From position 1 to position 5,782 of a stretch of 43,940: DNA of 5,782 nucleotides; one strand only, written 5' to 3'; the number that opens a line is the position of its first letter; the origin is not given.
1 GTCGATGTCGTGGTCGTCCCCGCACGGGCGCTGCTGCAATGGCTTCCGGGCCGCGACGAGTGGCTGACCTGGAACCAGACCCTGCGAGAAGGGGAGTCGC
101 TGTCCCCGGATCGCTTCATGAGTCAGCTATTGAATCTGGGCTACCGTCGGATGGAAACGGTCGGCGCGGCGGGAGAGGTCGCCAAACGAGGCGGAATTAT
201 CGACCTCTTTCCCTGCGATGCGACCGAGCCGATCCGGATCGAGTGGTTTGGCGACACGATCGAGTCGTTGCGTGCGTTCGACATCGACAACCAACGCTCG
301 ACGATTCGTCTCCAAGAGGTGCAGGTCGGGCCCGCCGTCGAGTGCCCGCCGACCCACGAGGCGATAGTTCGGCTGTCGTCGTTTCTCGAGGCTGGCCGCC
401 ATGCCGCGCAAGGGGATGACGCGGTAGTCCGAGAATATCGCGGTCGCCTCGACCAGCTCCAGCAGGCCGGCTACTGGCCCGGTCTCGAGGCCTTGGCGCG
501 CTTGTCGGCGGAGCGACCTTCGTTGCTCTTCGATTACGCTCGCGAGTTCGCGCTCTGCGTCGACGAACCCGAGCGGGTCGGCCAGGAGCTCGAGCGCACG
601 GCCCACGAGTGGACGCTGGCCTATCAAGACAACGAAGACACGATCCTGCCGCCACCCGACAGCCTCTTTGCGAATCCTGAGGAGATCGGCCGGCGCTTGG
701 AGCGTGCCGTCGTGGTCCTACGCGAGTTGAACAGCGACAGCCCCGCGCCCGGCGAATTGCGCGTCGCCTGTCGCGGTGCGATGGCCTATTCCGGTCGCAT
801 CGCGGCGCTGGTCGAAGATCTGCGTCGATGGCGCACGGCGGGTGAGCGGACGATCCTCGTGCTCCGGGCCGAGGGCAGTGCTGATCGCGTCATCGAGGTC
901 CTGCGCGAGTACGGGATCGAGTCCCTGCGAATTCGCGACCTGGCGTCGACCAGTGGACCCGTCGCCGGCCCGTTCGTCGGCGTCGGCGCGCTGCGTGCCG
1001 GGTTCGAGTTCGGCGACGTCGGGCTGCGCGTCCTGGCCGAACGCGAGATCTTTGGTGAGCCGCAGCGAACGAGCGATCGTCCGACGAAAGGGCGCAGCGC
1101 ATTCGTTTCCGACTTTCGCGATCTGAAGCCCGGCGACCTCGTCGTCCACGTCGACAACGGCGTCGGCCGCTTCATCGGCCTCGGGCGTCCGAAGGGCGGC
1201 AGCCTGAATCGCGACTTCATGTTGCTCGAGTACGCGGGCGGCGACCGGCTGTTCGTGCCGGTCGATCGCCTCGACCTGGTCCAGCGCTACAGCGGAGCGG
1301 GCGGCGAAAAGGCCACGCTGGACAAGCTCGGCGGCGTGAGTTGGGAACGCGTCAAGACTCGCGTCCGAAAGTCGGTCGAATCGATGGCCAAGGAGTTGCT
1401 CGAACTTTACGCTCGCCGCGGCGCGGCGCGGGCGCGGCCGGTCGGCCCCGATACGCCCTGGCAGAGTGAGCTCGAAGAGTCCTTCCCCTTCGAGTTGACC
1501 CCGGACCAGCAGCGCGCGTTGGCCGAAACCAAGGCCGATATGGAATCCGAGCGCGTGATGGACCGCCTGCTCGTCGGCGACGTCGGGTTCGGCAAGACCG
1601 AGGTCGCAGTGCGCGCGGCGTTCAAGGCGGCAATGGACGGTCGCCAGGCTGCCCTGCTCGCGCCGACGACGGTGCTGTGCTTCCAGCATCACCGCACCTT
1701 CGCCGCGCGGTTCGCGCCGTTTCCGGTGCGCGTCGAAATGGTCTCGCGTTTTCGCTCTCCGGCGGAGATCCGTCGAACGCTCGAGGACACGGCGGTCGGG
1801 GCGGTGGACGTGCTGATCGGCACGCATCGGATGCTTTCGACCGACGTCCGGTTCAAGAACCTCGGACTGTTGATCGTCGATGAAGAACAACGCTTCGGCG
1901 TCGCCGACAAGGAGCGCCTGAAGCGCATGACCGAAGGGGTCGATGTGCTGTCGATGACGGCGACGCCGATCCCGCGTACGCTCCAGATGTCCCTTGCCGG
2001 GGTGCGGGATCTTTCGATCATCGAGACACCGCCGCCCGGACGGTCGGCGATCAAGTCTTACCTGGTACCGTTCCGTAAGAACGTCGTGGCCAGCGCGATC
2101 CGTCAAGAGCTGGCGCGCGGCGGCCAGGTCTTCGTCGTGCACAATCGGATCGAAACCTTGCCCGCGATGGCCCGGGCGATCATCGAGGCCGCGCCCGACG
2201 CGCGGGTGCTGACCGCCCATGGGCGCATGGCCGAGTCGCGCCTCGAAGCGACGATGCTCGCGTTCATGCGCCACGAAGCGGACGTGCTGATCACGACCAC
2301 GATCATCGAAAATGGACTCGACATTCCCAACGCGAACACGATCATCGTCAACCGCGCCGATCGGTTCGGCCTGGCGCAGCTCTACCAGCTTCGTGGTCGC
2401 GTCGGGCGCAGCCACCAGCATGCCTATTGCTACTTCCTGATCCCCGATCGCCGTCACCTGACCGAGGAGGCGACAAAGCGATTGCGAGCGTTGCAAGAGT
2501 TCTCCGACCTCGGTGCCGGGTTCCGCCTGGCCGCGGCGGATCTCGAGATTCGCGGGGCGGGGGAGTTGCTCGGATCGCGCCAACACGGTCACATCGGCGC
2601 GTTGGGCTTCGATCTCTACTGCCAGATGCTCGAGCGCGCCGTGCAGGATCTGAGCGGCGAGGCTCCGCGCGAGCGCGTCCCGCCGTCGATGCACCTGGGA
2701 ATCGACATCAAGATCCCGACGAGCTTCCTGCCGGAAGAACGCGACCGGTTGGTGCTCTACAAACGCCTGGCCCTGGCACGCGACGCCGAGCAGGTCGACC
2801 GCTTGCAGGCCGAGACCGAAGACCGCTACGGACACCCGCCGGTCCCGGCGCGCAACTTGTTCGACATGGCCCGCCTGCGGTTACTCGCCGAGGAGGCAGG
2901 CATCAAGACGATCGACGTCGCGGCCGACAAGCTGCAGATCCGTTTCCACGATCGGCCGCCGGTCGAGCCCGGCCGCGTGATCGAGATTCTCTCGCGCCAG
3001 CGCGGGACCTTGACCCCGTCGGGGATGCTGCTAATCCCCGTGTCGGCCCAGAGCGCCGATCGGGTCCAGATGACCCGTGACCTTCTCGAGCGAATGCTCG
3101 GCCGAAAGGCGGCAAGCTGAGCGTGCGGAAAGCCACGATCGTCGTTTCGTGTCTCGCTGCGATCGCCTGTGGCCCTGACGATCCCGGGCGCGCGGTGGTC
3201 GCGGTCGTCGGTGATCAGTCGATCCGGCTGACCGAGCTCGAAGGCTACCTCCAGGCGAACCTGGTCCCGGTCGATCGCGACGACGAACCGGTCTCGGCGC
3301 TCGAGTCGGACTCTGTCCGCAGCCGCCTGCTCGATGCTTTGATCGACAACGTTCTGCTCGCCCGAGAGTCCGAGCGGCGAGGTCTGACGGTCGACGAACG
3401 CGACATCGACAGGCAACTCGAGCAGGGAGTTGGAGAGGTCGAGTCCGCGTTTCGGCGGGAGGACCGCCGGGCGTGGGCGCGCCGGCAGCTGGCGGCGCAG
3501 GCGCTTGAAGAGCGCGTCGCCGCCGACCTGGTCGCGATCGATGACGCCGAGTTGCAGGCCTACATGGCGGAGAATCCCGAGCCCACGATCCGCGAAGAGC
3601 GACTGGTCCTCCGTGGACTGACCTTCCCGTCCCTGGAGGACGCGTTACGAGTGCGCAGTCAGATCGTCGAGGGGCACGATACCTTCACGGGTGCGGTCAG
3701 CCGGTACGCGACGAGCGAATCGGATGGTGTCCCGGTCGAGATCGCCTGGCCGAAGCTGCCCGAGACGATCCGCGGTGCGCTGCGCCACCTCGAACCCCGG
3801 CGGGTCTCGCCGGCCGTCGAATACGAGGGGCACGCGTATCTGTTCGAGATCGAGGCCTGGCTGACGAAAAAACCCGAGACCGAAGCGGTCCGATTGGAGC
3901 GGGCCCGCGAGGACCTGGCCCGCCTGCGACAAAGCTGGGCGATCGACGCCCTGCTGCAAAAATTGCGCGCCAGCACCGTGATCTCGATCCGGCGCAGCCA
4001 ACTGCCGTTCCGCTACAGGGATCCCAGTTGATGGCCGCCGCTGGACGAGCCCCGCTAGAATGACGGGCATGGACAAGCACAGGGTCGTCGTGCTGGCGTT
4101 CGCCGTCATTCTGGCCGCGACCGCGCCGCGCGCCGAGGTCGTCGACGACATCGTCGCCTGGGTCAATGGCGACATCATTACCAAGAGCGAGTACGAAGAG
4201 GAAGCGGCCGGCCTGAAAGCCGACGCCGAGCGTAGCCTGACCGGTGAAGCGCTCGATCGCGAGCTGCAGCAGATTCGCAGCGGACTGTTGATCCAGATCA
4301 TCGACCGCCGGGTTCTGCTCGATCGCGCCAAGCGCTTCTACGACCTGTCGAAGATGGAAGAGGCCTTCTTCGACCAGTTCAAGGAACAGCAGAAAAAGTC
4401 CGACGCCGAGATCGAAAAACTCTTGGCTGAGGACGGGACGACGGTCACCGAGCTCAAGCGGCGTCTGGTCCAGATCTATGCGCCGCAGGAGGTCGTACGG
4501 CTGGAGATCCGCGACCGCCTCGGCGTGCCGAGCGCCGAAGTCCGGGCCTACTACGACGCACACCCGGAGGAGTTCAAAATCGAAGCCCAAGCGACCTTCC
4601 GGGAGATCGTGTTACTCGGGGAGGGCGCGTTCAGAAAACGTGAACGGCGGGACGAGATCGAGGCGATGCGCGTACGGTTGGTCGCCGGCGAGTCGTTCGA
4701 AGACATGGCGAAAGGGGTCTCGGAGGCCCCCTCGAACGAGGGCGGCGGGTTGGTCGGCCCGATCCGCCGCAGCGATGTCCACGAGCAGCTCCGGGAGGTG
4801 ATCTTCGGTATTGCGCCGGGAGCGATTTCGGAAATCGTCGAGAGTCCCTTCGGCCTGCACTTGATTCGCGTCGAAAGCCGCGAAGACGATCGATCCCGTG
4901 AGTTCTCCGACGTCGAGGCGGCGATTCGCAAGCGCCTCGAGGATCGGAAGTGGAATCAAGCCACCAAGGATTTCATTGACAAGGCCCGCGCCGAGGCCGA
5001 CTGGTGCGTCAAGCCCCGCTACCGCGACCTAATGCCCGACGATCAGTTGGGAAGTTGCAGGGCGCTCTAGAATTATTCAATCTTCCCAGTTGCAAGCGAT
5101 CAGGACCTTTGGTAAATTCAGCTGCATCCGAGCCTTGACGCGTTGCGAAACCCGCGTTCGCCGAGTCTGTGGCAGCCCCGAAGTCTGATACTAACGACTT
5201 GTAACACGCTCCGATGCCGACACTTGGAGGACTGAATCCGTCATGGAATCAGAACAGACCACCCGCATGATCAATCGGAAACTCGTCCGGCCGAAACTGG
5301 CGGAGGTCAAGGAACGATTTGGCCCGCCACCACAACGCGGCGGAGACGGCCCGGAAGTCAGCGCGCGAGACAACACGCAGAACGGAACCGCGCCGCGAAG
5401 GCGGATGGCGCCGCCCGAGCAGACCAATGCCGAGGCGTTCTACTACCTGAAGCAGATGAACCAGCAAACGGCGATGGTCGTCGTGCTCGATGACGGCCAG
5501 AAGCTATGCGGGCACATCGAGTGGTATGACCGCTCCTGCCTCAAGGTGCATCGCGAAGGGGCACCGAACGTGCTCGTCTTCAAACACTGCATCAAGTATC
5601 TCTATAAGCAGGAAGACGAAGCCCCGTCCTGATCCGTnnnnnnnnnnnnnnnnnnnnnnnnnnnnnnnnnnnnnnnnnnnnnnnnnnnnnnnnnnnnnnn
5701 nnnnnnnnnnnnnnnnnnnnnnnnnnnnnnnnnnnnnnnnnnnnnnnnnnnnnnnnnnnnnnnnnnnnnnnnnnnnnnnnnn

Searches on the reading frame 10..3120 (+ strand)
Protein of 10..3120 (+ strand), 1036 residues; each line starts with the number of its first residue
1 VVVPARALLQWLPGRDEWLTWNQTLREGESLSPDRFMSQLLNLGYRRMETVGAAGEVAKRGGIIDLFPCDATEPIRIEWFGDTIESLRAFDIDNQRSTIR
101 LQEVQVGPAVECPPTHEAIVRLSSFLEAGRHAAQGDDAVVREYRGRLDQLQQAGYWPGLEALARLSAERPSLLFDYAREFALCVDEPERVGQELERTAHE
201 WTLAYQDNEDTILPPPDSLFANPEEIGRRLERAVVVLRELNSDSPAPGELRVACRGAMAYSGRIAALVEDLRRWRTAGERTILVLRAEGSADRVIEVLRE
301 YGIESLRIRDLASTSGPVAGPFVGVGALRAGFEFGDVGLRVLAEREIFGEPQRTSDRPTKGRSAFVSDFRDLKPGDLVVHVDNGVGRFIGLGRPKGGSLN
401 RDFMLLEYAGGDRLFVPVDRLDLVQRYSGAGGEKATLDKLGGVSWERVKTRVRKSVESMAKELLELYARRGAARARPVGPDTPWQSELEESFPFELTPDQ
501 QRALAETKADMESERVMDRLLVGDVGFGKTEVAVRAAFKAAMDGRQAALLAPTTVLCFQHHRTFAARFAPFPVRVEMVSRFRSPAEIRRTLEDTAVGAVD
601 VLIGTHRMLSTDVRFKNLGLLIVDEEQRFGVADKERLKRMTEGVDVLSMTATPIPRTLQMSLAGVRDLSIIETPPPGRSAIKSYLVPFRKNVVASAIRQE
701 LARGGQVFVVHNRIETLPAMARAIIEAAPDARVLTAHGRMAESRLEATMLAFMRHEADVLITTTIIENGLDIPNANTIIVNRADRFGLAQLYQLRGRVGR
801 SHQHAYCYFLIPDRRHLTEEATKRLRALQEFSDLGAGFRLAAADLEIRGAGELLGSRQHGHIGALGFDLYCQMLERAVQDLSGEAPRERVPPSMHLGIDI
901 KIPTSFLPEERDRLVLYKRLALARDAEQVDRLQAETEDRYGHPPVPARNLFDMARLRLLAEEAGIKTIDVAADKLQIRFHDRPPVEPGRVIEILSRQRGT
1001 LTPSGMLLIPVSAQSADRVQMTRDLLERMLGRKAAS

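Call 8: search_protein_families(library=pfam, proteins=[window:10-3120:+], max_evalue=0.01)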
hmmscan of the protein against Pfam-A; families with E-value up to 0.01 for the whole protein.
window:10-3120:+ (1036 aa): 9 families
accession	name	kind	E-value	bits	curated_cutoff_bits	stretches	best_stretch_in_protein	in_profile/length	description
PF03461.20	TRCF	-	3.8e-23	82.1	25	1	897-987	2-92/95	TRCF domain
PF17757.6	UvrB_inter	-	1.6e-21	76.6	22.9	1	25-110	3-89/91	UvrB interaction domain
PF00270.35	DEAD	-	4.6e-21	75.7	26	1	497-659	1-165/167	DEAD/DEAH box helicase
PF02559.22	CarD_TRCF_RID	-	5.8e-18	65.2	23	1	372-428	1-57/57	CarD-like/TRCF RID domain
PF00271.37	Helicase_C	-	5.7e-17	62.4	23.5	1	696-801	5-109/110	Helicase conserved C-terminal domain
PF04851.21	ResIII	-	8.2e-07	29.5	22.5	1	494-653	2-162/164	Type III restriction enzyme, res subunit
PF22590.2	Cas3-like_C_2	-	2.2e-06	28.3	27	1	704-802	2-105/106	CRISPR-associated nuclease/helicase Cas3, C-terminal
PF19833.4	RecG_dom3_C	-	0.0058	17.1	26.8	0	837-869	4-32/87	ATP-dependent DNA helicase RecG, domain 3, C-terminal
PF14814.11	UB2H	-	0.01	16.3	27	0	25-66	1-42/85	Bifunctional transglycosylase second domain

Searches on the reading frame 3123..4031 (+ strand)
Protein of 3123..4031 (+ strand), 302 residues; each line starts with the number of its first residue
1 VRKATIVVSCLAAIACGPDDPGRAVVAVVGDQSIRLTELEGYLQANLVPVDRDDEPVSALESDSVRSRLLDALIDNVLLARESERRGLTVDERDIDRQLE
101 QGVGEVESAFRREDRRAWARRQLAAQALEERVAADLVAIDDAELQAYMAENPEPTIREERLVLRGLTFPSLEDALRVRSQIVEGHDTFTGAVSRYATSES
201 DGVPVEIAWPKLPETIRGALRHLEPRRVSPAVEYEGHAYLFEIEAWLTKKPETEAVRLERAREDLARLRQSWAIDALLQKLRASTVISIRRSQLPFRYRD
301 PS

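Call 8: search_protein_families(library=pfam, proteins=[window:3123-4031:+], max_evalue=0.01)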
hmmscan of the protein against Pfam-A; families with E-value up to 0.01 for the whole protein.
window:3123-4031:+ (302 aa): 4 families
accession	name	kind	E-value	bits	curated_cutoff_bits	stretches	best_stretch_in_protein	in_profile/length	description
PF13624.11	SurA_N_3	-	3.6e-07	30.6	27.2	1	22-102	37-120/162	SurA-like N-terminal domain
PF13623.11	SurA_N_2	-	1.7e-05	25.2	28.5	1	22-113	39-132/145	SurA-like N-terminal domain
PF13145.12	Rotamase_2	-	0.00042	21.6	27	1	139-250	1-112/121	PPIC-type PPIASE domain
PF09312.16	SurA_N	-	0.0073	16.9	30.8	0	25-101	4-78/118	SurA N-terminal domain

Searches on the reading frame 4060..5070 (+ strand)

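Call 8: search_protein_families(library=pfam, proteins=[window:4060-5070:+], max_evalue=0.01)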
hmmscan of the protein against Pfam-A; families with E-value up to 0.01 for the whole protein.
window:4060-5070:+ (336 aa): 6 families
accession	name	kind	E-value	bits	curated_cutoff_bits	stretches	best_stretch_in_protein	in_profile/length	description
PF13145.12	Rotamase_2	-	7.6e-15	56.2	27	1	156-286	1-120/121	PPIC-type PPIASE domain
PF00639.27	Rotamase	-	3e-14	54.2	21.7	1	193-272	15-96/97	PPIC-type PPIASE domain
PF13616.12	Rotamase_3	-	3.3e-12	47.4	22.5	1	189-273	29-114/116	PPIC-type PPIASE domain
PF13624.11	SurA_N_3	-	3.3e-05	24.2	27.2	1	10-136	21-152/162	SurA-like N-terminal domain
PF13623.11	SurA_N_2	-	0.0002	21.7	28.5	1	11-93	20-106/145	SurA-like N-terminal domain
PF09312.16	SurA_N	-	0.0073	16.9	30.8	0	28-133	1-105/118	SurA N-terminal domain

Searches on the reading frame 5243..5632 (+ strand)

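Call 8: search_protein_families(library=pfam, proteins=[window:5243-5632:+], max_evalue=0.01)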
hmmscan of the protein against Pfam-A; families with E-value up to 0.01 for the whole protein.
window:5243-5632:+ (129 aa): 2 families
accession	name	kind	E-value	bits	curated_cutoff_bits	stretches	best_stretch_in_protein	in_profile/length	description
PF21979.2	Hfq_1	-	2e-06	28.3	27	1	74-120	13-59/61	Hfq related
PF17209.9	Hfq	-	4.6e-06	26.6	27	1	69-123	6-60/64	Hfq protein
